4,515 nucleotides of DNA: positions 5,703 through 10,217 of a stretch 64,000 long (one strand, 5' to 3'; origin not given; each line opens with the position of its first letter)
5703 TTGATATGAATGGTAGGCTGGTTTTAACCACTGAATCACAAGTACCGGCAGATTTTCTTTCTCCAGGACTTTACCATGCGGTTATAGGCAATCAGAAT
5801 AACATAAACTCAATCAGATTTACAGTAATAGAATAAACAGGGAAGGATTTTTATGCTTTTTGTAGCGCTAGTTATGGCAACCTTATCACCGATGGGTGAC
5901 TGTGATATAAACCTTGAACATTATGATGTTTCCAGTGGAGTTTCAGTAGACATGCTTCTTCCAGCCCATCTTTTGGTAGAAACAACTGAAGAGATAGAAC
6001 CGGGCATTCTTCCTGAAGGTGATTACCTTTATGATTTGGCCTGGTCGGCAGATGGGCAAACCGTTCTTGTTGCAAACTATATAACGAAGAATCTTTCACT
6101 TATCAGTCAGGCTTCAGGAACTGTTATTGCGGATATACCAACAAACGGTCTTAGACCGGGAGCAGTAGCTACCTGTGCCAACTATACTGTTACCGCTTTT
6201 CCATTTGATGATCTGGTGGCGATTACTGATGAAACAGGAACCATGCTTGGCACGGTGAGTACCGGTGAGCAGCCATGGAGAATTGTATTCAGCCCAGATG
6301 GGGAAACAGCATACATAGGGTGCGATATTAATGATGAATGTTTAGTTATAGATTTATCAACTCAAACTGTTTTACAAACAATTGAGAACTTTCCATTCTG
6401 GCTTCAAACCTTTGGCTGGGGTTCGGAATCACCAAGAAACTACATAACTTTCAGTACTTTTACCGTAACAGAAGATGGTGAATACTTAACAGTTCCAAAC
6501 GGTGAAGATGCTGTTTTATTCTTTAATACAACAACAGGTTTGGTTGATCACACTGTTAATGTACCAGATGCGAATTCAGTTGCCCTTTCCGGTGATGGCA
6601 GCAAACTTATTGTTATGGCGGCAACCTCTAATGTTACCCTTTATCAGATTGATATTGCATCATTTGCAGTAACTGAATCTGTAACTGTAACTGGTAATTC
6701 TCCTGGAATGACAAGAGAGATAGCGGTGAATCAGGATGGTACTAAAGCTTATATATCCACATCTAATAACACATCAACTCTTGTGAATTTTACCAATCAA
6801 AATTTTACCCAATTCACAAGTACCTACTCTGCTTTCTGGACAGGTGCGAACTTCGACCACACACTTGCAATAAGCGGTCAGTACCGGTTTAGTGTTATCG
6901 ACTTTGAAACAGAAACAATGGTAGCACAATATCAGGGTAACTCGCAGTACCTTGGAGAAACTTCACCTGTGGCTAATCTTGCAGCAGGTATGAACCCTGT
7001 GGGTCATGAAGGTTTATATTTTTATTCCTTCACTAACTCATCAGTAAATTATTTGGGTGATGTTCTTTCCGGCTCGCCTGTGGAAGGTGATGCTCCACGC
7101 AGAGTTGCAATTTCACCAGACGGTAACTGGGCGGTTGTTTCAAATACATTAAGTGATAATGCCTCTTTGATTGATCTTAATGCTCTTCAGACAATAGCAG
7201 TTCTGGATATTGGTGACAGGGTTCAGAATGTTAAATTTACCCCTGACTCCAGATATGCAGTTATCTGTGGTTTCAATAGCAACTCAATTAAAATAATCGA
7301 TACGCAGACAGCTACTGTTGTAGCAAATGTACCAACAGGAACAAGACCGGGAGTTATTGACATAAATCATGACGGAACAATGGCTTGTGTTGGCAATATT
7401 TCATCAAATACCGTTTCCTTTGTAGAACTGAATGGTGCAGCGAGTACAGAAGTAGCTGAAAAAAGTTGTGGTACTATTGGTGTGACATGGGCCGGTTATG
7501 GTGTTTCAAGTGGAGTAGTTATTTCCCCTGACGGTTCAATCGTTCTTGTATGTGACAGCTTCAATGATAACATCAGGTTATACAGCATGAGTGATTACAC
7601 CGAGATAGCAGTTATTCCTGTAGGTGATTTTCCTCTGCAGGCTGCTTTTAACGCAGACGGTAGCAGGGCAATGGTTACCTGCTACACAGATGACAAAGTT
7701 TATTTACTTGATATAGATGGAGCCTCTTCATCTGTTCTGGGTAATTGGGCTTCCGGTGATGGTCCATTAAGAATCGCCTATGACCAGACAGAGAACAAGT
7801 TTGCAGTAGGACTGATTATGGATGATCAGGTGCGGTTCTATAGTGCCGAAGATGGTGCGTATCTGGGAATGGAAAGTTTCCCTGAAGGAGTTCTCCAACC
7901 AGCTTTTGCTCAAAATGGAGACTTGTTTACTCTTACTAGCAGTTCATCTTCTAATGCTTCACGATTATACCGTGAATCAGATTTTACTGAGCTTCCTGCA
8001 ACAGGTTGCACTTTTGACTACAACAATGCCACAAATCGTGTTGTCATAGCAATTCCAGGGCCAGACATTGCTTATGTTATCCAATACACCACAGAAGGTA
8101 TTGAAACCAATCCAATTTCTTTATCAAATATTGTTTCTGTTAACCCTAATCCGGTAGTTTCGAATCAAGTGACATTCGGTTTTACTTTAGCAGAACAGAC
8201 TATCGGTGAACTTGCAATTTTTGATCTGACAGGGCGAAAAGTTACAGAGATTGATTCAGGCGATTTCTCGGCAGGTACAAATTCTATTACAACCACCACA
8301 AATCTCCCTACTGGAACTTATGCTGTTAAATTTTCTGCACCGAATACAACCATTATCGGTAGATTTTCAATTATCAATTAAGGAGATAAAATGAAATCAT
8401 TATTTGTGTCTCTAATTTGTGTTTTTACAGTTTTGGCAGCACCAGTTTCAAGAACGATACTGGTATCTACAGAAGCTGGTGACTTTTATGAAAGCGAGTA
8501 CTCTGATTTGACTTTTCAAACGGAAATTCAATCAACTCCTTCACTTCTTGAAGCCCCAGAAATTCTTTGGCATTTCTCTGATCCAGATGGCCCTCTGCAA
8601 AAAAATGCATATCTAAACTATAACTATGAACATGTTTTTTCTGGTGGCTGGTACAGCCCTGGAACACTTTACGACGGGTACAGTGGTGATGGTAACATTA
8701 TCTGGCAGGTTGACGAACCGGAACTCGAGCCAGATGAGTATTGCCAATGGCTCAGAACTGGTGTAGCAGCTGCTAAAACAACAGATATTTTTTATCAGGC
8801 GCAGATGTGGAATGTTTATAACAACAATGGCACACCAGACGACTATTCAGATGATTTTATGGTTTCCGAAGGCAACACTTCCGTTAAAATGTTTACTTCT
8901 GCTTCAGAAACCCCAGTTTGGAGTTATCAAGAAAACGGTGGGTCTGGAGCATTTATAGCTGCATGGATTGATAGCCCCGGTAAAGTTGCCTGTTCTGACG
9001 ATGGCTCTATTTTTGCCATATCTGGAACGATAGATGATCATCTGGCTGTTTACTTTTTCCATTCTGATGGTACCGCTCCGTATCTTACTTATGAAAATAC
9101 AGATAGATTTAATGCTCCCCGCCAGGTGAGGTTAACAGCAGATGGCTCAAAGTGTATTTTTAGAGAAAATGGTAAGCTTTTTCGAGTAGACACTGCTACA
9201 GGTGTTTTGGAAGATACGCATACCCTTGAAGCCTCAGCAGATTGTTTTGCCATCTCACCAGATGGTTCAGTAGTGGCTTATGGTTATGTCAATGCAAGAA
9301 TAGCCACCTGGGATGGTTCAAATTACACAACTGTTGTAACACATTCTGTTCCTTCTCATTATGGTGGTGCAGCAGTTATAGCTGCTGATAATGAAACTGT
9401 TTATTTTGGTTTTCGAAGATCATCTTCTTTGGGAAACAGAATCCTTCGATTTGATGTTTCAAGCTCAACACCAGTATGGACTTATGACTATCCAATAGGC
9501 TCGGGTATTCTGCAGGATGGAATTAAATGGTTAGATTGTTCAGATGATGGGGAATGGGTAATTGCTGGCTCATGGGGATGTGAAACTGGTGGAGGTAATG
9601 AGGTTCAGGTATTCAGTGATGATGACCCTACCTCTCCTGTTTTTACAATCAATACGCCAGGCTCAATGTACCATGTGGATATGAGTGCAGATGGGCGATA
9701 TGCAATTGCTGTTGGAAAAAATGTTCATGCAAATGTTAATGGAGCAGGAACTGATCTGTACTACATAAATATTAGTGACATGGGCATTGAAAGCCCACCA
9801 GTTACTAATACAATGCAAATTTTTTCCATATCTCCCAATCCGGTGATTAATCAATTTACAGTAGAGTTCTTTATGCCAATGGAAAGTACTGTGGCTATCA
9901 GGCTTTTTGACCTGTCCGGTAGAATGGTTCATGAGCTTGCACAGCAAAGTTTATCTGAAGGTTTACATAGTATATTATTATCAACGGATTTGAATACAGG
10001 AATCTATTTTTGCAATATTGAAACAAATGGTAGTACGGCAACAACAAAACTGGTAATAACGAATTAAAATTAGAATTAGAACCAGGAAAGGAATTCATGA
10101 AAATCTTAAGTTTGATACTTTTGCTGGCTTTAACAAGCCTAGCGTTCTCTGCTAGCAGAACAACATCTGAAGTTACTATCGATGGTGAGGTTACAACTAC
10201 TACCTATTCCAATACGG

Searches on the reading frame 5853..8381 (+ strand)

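Call 65: search_protein_families(library=pfam, proteins=[window:5853-8381:+], max_evalue=0.00001)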
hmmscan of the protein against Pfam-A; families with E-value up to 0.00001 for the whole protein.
window:5853-8381:+ (842 aa): 8 families
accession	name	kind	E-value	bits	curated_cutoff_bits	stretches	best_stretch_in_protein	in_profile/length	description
PF25174.1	Beta-prop_THOC3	-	6.6e-24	84.8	305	0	455-547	47-138/272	THOC3 beta-propeller domain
PF10282.15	Lactonase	-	7.1e-18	65.4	21.7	1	461-626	149-325/344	Lactonase, 7-bladed beta-propeller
PF21783.3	YNCE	-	1e-09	38.6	27.1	0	453-516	240-303/339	YNCE-like beta-propeller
PF23414.1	Beta-prop_EML_2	-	4.4e-09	36.5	90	0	416-501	43-127/266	Echinoderm microtubule-associated protein second beta-propeller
PF02239.22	Cytochrom_D1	-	5.3e-08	32.2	25.5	0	428-641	8-220/368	Cytochrome D1 heme domain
PF12894.13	ANAPC4_WD40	-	2.3e-06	28.2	22.9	0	455-498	39-81/91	Anaphase-promoting complex subunit 4 WD40 domain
PF18962.6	Por_Secre_tail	-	5.7e-06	27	27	1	764-837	2-72/75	Secretion system C-terminal sorting domain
PF24807.1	WD40_CDC20-Fz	-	6.9e-06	26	200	0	433-517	27-112/292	CDC20/Fizzy WD40 domain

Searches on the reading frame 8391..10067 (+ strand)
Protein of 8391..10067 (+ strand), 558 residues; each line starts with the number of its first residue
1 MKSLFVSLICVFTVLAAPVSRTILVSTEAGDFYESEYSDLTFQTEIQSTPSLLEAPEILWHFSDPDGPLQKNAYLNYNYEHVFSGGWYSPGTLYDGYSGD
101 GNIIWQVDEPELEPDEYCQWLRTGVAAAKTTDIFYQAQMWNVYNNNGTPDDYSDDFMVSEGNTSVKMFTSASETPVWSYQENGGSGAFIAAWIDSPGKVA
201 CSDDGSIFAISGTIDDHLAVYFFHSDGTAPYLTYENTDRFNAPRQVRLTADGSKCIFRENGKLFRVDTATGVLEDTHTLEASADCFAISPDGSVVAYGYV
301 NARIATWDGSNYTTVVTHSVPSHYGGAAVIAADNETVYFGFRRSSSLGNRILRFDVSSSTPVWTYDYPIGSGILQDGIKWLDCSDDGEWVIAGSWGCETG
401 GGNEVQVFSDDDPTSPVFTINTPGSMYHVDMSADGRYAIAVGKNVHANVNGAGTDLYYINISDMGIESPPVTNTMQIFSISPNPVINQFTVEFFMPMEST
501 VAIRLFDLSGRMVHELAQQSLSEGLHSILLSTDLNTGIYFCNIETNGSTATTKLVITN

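Call 37: search_protein_families(library=pfam, proteins=[window:8391-10067:+], max_evalue=0.00001)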
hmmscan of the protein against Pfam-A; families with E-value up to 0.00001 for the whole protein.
window:8391-10067:+ (558 aa): 1 family
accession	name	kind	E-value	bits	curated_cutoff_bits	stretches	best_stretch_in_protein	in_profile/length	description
PF18962.6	Por_Secre_tail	-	7.2e-12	45.9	27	1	480-556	1-75/75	Secretion system C-terminal sorting domain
